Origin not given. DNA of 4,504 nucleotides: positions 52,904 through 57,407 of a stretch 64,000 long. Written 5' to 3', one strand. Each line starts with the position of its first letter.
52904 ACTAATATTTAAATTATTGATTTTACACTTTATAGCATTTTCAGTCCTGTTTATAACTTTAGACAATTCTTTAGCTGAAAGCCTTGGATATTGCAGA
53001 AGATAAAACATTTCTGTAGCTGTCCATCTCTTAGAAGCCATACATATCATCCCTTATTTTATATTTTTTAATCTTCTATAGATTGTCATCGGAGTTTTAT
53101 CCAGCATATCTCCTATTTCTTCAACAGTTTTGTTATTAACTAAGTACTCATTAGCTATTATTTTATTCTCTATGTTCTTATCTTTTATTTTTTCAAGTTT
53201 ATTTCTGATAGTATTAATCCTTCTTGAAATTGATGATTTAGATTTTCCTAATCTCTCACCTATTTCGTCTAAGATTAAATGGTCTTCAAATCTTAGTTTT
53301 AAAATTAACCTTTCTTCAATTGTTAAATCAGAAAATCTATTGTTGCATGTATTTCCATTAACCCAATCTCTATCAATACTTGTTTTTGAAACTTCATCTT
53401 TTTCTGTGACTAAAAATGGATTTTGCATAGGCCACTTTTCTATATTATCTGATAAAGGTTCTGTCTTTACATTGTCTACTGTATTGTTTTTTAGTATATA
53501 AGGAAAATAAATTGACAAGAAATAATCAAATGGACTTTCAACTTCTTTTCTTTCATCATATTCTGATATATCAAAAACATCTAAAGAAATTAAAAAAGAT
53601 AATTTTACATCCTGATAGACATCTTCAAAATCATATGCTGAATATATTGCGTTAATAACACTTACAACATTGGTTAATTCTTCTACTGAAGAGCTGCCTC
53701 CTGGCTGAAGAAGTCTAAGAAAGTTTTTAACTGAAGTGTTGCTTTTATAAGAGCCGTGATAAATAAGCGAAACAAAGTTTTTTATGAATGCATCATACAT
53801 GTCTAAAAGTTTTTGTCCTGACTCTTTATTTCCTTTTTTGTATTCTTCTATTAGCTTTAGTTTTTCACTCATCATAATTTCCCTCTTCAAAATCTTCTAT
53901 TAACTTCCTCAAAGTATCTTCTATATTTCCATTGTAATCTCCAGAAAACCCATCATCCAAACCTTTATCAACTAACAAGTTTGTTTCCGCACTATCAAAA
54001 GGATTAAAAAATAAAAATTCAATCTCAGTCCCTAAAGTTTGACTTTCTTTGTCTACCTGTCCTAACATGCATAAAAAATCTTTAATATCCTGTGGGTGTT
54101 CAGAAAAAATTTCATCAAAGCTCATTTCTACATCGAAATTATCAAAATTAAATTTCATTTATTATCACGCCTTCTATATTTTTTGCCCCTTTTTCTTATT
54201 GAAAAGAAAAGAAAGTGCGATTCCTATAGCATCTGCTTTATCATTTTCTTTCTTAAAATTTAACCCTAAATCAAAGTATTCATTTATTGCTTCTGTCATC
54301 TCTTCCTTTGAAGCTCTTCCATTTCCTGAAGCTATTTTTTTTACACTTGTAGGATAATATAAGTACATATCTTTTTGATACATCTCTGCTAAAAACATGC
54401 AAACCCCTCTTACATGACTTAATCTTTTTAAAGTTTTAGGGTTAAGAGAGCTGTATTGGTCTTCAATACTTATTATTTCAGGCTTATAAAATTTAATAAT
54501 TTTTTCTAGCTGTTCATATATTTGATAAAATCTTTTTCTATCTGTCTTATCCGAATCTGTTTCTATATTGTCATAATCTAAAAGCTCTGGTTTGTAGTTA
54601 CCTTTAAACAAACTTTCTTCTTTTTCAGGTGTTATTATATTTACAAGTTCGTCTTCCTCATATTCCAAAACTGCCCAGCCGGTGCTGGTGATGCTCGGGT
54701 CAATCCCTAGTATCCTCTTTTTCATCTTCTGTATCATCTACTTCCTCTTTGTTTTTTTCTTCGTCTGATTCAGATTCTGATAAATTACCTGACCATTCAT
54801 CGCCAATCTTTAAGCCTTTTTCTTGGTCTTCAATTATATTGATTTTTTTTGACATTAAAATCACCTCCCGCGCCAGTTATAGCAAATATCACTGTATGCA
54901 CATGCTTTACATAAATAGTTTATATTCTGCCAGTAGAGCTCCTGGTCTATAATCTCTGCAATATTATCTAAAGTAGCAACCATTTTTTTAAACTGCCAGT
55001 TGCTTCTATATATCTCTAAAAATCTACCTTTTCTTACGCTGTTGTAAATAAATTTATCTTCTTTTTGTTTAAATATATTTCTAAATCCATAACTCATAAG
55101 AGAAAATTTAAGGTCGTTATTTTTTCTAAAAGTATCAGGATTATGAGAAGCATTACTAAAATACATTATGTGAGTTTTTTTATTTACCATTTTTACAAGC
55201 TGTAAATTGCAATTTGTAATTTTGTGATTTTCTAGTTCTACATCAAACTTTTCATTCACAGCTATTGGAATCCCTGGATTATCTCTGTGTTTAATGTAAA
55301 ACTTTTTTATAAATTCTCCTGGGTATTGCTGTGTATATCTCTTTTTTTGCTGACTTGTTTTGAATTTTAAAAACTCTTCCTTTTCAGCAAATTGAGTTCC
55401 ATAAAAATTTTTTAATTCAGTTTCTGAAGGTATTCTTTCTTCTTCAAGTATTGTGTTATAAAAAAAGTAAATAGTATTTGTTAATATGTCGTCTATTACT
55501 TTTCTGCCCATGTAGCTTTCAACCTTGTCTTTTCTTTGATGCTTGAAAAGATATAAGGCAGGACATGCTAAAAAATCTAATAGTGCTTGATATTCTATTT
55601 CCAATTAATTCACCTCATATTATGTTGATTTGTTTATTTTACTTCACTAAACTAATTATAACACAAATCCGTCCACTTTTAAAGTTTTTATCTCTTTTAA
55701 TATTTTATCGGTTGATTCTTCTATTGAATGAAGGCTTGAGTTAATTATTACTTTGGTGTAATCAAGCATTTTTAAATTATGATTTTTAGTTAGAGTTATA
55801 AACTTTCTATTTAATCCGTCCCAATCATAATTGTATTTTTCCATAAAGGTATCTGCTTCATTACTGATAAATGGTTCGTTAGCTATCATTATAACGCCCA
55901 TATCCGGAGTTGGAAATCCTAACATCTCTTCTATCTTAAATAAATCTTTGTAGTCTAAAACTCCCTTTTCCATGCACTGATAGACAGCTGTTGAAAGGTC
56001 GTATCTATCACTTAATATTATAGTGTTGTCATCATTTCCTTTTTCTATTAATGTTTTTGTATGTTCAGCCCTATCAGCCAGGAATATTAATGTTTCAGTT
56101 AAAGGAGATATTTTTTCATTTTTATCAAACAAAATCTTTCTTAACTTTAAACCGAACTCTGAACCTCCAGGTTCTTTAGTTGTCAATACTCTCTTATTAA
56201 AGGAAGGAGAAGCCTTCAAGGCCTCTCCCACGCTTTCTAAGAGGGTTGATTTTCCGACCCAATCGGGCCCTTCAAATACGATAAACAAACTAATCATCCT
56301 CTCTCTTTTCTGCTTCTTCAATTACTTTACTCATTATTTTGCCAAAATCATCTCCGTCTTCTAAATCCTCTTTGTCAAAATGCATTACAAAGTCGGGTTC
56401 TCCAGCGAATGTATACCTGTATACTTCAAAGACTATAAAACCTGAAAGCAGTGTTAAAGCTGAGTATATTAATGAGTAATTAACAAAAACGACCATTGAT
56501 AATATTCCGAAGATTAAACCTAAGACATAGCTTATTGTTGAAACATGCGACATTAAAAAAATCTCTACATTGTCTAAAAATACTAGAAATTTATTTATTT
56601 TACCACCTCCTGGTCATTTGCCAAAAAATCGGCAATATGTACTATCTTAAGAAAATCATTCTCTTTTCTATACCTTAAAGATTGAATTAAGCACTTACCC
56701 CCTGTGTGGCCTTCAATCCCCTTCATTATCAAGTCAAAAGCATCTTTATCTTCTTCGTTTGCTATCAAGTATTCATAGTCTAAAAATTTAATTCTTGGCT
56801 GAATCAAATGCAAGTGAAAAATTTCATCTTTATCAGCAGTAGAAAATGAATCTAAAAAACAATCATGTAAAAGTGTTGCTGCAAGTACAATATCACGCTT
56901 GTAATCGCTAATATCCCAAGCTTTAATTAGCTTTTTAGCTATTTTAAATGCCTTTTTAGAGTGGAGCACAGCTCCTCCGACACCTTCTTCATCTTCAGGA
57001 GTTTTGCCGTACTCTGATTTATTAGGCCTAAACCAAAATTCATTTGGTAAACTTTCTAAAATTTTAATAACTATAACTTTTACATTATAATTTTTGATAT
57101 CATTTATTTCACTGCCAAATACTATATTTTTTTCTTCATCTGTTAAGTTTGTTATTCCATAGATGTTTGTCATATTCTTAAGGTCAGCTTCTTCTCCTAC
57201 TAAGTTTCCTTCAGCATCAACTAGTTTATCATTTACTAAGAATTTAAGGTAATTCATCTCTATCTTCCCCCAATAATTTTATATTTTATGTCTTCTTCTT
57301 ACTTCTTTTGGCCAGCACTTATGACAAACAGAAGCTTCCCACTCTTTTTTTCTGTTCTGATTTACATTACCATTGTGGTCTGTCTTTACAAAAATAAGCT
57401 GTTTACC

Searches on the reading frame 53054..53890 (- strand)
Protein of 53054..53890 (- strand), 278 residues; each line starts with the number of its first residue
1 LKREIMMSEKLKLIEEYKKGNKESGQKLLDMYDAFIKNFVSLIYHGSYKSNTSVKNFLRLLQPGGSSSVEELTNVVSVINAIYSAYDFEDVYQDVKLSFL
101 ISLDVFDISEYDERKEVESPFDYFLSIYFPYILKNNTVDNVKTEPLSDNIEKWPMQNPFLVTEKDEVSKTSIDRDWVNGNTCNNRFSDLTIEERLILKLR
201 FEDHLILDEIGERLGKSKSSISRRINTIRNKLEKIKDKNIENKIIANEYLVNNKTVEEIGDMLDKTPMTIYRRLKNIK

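Call 44: search_protein_families(library=phrogs, proteins=[window:53054-53890:-], max_evalue=0.00001)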
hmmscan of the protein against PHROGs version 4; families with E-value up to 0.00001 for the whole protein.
window:53054-53890:- (278 aa): 4 families
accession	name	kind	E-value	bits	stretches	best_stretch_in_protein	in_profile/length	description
phrog_351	-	transcription regulation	1.1e-09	38.5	1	165-243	651-734/928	RNA polymerase sigma factor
phrog_1740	-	transcription regulation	2.4e-09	37.2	1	84-236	79-216/567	RNA polymerase sigma factor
phrog_3512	-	transcription regulation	4.8e-07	31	1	187-235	64-112/130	sigma factor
phrog_36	-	transcription regulation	1.1e-06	29.4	1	186-242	137-193/220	transcriptional regulator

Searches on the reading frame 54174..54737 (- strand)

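Call 64: search_protein_families(library=phrogs, proteins=[window:54174-54737:-], max_evalue=0.00001)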
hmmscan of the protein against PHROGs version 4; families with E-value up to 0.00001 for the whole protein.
window:54174-54737:- (187 aa): 3 families
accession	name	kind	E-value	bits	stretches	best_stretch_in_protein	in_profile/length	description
phrog_159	-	DNA, RNA and nucleotide metabolism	2.4e-31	109.9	1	5-182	86-251/330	RuvC-like Holliday junction resolvase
phrog_1770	-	DNA, RNA and nucleotide metabolism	1.2e-09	39.4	1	5-175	2-145/158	Holliday junction resolvase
phrog_827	-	DNA, RNA and nucleotide metabolism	1.2e-06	29.8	0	8-41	2-35/161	Holliday junction resolvase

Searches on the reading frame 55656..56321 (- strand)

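Call 64: search_protein_families(library=phrogs, proteins=[window:55656-56321:-], max_evalue=0.00001)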
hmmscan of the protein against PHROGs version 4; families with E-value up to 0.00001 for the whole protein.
window:55656-56321:- (221 aa): 2 families
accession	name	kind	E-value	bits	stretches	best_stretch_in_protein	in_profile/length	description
phrog_761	-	other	6.7e-22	79.6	1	2-214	10-214/362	thymidylate kinase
phrog_16057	-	other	1.3e-16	61.7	1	10-111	4-103/363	thymidylate kinase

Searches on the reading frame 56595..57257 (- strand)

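Call 64: search_protein_families(library=phrogs, proteins=[window:56595-57257:-], max_evalue=0.00001)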
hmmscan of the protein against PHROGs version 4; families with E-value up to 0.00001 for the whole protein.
window:56595-57257:- (220 aa): 1 family
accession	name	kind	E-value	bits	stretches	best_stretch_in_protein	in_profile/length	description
phrog_5889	-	unknown function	1.3e-19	71.6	1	37-218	12-197/242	-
